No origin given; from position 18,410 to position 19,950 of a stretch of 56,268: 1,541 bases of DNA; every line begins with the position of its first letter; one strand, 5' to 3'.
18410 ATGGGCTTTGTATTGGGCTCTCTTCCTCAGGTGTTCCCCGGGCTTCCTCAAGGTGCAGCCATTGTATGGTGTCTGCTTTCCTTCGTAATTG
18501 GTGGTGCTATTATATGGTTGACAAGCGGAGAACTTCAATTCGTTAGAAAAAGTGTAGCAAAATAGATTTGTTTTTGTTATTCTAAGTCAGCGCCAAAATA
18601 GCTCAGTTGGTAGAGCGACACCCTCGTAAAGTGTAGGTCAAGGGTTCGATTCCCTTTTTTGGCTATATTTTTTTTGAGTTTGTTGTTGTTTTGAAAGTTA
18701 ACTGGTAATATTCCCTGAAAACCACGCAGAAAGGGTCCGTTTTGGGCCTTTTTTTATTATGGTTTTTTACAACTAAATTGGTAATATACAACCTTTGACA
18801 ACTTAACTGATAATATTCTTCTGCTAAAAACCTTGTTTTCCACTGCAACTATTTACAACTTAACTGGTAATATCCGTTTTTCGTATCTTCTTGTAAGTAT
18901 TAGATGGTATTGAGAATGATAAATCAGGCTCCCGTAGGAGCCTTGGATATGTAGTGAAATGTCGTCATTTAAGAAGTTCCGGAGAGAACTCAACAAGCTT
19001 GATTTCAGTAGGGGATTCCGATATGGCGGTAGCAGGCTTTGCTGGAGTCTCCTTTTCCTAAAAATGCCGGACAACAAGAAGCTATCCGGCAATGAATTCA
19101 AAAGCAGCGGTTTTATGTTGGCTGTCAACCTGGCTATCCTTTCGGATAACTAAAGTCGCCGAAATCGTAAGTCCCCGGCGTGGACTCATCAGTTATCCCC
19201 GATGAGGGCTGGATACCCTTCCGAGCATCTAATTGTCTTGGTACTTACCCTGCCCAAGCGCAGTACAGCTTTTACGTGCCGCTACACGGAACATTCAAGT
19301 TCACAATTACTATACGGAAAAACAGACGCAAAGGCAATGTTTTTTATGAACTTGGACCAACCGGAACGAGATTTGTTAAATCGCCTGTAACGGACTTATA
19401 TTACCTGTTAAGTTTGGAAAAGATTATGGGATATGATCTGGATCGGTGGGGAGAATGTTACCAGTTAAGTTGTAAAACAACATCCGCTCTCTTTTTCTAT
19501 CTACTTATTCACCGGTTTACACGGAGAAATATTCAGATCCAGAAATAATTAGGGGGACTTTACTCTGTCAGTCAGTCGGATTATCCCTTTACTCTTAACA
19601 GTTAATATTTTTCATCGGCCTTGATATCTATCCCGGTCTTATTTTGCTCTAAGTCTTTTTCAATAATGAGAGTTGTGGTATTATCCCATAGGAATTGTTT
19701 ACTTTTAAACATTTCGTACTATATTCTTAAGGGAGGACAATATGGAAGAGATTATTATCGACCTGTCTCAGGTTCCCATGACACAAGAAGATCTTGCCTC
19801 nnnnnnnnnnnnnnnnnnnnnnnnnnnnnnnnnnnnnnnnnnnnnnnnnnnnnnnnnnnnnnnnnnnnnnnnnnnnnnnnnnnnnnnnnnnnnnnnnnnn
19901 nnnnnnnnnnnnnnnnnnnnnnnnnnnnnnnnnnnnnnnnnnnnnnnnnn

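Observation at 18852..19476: Candidate large (~0.6 kb) structured non-coding RNA immediately downstream of tRNA-Thr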

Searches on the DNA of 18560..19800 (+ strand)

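Call 7: search_rna_families(source=window, start=18560, end=19800, threshold=evalue, max_evalue=10)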
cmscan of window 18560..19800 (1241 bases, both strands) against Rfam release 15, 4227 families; matches with E-value up to 10: 5.
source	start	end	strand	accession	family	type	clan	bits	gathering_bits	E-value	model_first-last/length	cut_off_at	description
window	18592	18664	+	RF00005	tRNA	Gene; tRNA;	CL00001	69.3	29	9.2e-15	1-71/71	no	tRNA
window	18592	18665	-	RF04354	Plastid-ycf2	Cis-reg;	-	21.2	65.7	0.18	1-75/75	no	Plastid-ycf2 5UTR RNA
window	18703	18755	+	RF02399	NsiR1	Gene; sRNA;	-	15.8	39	4.2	1-60/60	no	Nitrogen stress-induced RNA 1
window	19598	19637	-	RF00292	snoTBR5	Gene; snRNA; snoRNA; CD-box;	-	13.2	44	7.8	1-94/94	no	Small nucleolar RNA TBR5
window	18706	18814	+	RF02082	STnc540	Gene; sRNA;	-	13.1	38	8.7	1-202/202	no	Enterobacterial sRNA STnc540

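Call 32: search_dna_similar(query=window:18665-19660:+, collection=plasmids, mode=distant, max_evalue=0.01)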
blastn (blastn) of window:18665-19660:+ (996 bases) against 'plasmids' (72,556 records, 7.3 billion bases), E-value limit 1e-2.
No match.

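Call 33: search_dna_similar(query=window:18665-19660:+, collection=phages, mode=distant, max_evalue=0.01)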
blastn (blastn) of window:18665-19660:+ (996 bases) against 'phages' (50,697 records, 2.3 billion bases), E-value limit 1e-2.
No match.

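Call 90: build_rna_model(alignment_id=A5, structure=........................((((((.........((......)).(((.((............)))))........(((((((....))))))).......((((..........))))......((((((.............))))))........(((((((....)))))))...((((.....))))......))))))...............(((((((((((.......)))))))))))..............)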
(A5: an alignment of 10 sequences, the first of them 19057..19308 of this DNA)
Model R1 built from alignment A5 (10 sequences, 267 columns); structure: as given.
model positions 256; base pairs 52; branch points 7; effective number of sequences 1.47; information 0.591 bits per position. Calibrated on 0.2 Mb of random sequence (short: E-values are rough).
structure used (alignment columns):
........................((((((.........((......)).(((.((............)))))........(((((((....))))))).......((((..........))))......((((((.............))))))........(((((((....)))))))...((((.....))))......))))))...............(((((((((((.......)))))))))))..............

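Call 91: search_with_rna_model(model_id=R1, sources=[window, L002, L003, L004, L005, L006, L014, L020, L025, L026, L027, L028, L029, L030, L031, L032, L033, L036, L037, L038, L039, L040, L041, L042, L043, L044, L045, L046], max_evalue=1)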
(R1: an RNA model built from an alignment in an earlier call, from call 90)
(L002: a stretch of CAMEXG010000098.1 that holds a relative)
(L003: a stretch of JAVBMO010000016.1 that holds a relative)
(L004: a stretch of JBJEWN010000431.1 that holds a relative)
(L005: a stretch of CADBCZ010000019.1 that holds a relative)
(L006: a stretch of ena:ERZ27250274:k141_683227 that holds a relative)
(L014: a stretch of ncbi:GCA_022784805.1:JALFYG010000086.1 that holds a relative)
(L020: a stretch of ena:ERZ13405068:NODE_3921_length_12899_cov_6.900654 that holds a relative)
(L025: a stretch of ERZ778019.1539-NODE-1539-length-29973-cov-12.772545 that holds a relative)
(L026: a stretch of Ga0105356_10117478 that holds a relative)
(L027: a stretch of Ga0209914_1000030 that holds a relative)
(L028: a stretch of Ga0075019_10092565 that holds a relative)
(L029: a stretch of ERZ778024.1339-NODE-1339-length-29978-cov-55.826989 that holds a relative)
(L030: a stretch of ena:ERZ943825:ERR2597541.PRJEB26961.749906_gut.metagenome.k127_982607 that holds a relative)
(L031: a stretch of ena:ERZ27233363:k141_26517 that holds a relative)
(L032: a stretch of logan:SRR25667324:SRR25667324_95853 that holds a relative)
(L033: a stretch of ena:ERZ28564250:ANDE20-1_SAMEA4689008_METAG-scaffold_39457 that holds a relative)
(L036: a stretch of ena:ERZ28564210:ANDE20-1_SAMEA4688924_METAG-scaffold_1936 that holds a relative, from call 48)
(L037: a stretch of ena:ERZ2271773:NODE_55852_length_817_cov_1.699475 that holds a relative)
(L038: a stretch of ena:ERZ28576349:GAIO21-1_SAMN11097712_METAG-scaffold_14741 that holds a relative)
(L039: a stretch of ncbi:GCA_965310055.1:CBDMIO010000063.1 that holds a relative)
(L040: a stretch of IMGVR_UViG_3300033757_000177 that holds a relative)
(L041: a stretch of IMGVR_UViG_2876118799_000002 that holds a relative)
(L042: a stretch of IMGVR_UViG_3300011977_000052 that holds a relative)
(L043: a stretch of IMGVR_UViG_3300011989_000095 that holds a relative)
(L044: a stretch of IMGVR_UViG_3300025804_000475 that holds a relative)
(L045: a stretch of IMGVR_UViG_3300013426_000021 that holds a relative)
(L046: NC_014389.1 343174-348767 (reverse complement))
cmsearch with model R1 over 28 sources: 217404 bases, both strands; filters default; matches with E-value up to 1: 12.
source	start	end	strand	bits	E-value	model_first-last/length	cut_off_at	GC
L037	510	762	-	285.1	5.8e-88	1-256/256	no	0.48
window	19056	19308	-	284.9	6.4e-88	1-256/256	no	0.48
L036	1065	1317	-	284.9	6.4e-88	1-256/256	no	0.48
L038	964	1216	+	279.9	2.4e-86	1-256/256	no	0.49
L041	1207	1464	+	262.2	9.1e-81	1-256/256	no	0.48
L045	1210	1466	+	255.4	1.2e-78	1-256/256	no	0.54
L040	1210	1467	+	254.4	2.4e-78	1-256/256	no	0.52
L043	1240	1491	+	247.6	3.4e-76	1-256/256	no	0.46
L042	1240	1491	+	245.7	1.3e-75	1-256/256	no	0.47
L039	4081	4338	+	229.9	1.2e-70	1-256/256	no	0.52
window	18960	19100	+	16.7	0.0013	1-256/256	no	0.45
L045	1421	1523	-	13.5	0.014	1-256/256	no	0.44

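Call 93: search_with_rna_model(model_id=R1, sources=[L049], max_evalue=0.01, show_alignments=1)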
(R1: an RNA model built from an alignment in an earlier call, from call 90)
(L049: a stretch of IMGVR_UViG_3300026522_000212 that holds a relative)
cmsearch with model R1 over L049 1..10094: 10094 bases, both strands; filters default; matches with E-value up to 0.01: 1.
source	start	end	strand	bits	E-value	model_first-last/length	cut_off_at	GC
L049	345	596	-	239.1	7.5e-75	1-256/256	no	0.47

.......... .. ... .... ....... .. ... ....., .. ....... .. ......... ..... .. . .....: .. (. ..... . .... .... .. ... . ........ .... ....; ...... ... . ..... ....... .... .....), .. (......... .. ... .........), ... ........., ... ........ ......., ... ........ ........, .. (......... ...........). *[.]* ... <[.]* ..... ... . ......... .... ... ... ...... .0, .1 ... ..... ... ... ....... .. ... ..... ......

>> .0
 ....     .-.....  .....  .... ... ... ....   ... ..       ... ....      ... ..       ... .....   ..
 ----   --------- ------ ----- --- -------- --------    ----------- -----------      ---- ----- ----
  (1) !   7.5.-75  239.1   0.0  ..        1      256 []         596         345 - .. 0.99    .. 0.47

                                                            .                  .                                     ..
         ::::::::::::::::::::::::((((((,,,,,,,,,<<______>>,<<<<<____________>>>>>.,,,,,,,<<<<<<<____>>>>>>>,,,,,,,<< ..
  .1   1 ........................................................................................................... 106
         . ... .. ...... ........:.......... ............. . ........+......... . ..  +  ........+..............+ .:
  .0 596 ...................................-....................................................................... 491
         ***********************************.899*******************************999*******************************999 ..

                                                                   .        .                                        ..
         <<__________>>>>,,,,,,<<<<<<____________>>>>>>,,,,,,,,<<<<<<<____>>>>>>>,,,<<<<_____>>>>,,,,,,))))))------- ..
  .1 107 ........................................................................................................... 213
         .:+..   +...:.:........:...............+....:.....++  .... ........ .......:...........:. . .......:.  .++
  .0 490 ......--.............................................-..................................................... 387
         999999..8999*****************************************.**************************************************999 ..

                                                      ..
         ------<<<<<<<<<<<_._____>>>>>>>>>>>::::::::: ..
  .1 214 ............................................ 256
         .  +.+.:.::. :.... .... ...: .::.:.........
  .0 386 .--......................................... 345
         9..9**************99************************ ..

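Call 108: search_with_rna_model(model_id=R1, source=L046, start=1900, end=2600, filters=off, max_evalue=10, show_alignments=1)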
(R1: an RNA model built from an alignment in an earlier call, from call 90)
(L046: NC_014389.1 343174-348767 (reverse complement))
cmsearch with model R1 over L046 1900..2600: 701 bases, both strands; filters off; matches with E-value up to 10: 16.
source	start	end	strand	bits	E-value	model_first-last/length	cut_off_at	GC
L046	2032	2124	-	5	0.021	1-256/256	no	0.4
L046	2325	2478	+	3.9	0.044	1-256/256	no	0.44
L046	2505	2582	+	1.4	0.27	1-256/256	no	0.26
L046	2521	2584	-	1.2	0.31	1-256/256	no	0.27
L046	2446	2469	-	0.6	0.48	223-244/256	no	0.46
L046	2328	2375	-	-0.2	0.87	1-256/256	no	0.44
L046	1921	1953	+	-0.5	1.1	1-256/256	no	0.18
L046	2202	2264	+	-0.8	1.4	1-256/256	no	0.35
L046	2424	2444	-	-1.2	1.8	223-244/256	no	0.48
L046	2132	2176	-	-1.3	1.9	1-256/256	no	0.36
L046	2266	2310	-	-2.1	3.5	1-256/256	no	0.4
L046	2107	2118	+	-2.1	3.5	228-239/256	no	0.25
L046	1974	2006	+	-2.5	4.6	1-256/256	no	0.48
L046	2288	2309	+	-2.5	4.6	51-72/256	no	0.32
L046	2008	2021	+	-3.3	8.1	55-68/256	no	0.5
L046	2080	2087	+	-3.5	9.5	85-92/256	no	0.38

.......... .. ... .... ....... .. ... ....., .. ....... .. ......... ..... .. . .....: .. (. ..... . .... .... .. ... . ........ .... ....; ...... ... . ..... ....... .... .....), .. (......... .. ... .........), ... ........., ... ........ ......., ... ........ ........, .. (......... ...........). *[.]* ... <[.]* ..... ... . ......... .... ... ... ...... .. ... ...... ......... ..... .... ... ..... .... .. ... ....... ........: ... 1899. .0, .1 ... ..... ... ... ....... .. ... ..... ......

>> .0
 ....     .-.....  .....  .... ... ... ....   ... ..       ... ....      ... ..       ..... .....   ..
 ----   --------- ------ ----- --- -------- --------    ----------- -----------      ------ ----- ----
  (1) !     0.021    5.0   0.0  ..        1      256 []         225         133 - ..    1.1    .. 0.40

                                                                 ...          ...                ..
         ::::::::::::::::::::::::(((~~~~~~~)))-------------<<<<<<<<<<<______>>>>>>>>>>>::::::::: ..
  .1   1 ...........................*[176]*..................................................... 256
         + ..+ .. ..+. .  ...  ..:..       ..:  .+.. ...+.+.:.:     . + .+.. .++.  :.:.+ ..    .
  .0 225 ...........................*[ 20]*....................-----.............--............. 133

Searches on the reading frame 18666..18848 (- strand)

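Call 87: search_protein_families(library=pfam, max_evalue=0.01, proteins=[L037:3-269:+])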
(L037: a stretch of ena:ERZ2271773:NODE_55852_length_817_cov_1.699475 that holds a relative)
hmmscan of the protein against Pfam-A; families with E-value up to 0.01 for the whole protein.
L037:3-269:+ (89 aa): 1 family
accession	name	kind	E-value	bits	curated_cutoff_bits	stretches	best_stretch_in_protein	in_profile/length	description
PF01610.23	DDE_Tnp_ISL3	-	8.1e-16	59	23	1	1-74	167-240/240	Transposase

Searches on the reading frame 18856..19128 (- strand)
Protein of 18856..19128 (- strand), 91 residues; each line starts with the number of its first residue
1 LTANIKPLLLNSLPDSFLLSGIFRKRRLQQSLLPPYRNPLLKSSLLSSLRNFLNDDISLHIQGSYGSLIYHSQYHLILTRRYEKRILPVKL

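Call 39: search_protein_families(library=pfam, max_evalue=10, proteins=[window:18856-19128:-])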
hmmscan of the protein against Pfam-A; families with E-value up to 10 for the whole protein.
seq(91 aa): 0 families

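Call 87: search_protein_families(library=pfam, max_evalue=0.01, proteins=[L037:3-269:+])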
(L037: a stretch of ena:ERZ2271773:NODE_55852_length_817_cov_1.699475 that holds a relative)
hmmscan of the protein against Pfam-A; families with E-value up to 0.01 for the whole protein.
L037:3-269:+ (89 aa): 1 family
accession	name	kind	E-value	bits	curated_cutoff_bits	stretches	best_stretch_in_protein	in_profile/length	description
PF01610.23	DDE_Tnp_ISL3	-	8.1e-16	59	23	1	1-74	167-240/240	Transposase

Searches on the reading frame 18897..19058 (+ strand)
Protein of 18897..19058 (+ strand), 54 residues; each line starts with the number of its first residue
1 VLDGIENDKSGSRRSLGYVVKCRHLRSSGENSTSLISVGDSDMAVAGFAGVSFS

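Call 39: search_protein_families(library=pfam, max_evalue=10, proteins=[window:18897-19058:+])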
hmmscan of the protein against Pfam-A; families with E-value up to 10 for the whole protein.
seq(54 aa): 0 families

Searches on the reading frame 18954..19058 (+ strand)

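Call 87: search_protein_families(library=pfam, max_evalue=0.01, proteins=[L037:3-269:+])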
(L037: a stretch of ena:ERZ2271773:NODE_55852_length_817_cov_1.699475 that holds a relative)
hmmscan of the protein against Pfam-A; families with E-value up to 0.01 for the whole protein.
L037:3-269:+ (89 aa): 1 family
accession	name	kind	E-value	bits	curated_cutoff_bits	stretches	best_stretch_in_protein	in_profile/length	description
PF01610.23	DDE_Tnp_ISL3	-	8.1e-16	59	23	1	1-74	167-240/240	Transposase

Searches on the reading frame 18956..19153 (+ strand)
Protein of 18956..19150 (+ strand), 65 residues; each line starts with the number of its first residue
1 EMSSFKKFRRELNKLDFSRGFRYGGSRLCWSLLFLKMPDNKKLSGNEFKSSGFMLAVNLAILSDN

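Call 39: search_protein_families(library=pfam, max_evalue=10, proteins=[window:18956-19150:+])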
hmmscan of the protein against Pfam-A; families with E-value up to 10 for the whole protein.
seq(65 aa): 0 families

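Call 48: find_encoding_contigs(protein=window:18959-19153:+, flank=8000, max_places=6)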
Protein window:18959-19153:+ (64 aa): 1 contig read that carries it; 1 place shown.
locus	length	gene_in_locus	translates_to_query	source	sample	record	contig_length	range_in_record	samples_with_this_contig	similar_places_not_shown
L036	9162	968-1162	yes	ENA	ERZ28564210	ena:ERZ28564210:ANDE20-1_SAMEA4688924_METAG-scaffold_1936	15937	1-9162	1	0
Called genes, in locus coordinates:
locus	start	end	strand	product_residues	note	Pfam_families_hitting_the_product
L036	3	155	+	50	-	?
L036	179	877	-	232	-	PF18813:PBECR4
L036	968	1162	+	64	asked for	-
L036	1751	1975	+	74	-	-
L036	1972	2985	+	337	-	PF00814:TsaD, PF22521:HypF_C_2 (weak)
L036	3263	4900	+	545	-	PF00005:ABC_tran, PF02463:SMC_N (faint), PF13304:AAA_21 (faint), PF12848:ABC_tran_Xtn, PF00005:ABC_tran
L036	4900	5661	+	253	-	PF03309:Pan_kinase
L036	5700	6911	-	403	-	PF02073:Peptidase_M29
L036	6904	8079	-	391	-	PF02073:Peptidase_M29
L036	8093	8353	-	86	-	PF11680:DUF3276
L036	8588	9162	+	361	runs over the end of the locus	PF00266:Aminotran_5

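Call 61: search_protein_representatives(protein=window:18959-19150:+)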
Query: 64 residues. Proteins with E-value up to 0.001 (for the whole library): 10; up to 1e-10: 3; up to 1e-30: 1. The best 10 are listed.
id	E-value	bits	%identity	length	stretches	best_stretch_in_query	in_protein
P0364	6.0e-32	123.7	94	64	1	1-64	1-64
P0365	6.4e-12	60.7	87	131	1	27-64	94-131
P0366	1.0e-10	56.9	97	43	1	33-64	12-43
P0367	1.6e-09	53.2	88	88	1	31-64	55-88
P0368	4.7e-07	45.5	84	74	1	33-64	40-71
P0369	5.0e-06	42.2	78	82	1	33-64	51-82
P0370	5.6e-06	42.1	90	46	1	36-64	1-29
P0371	2.3e-05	40.2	81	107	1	34-64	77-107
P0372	3.7e-05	39.5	89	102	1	36-63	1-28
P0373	4.4e-05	39.2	68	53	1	24-63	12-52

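Call 87: search_protein_families(library=pfam, max_evalue=0.01, proteins=[L037:3-269:+])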
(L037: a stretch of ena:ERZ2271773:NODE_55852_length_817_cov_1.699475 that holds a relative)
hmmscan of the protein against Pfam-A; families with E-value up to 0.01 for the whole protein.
L037:3-269:+ (89 aa): 1 family
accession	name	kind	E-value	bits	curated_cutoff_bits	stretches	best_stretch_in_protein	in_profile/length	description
PF01610.23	DDE_Tnp_ISL3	-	8.1e-16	59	23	1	1-74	167-240/240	Transposase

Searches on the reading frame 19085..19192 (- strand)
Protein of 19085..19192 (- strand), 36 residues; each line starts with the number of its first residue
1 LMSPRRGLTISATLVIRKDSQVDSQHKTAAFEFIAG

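Call 39: search_protein_families(library=pfam, max_evalue=10, proteins=[window:19085-19192:-])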
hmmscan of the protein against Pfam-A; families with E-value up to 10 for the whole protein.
seq(36 aa): 0 families

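Call 87: search_protein_families(library=pfam, max_evalue=0.01, proteins=[L037:3-269:+])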
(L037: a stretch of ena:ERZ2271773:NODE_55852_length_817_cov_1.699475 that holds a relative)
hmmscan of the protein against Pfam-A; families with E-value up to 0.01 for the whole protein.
L037:3-269:+ (89 aa): 1 family
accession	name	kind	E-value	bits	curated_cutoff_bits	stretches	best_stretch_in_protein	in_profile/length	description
PF01610.23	DDE_Tnp_ISL3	-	8.1e-16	59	23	1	1-74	167-240/240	Transposase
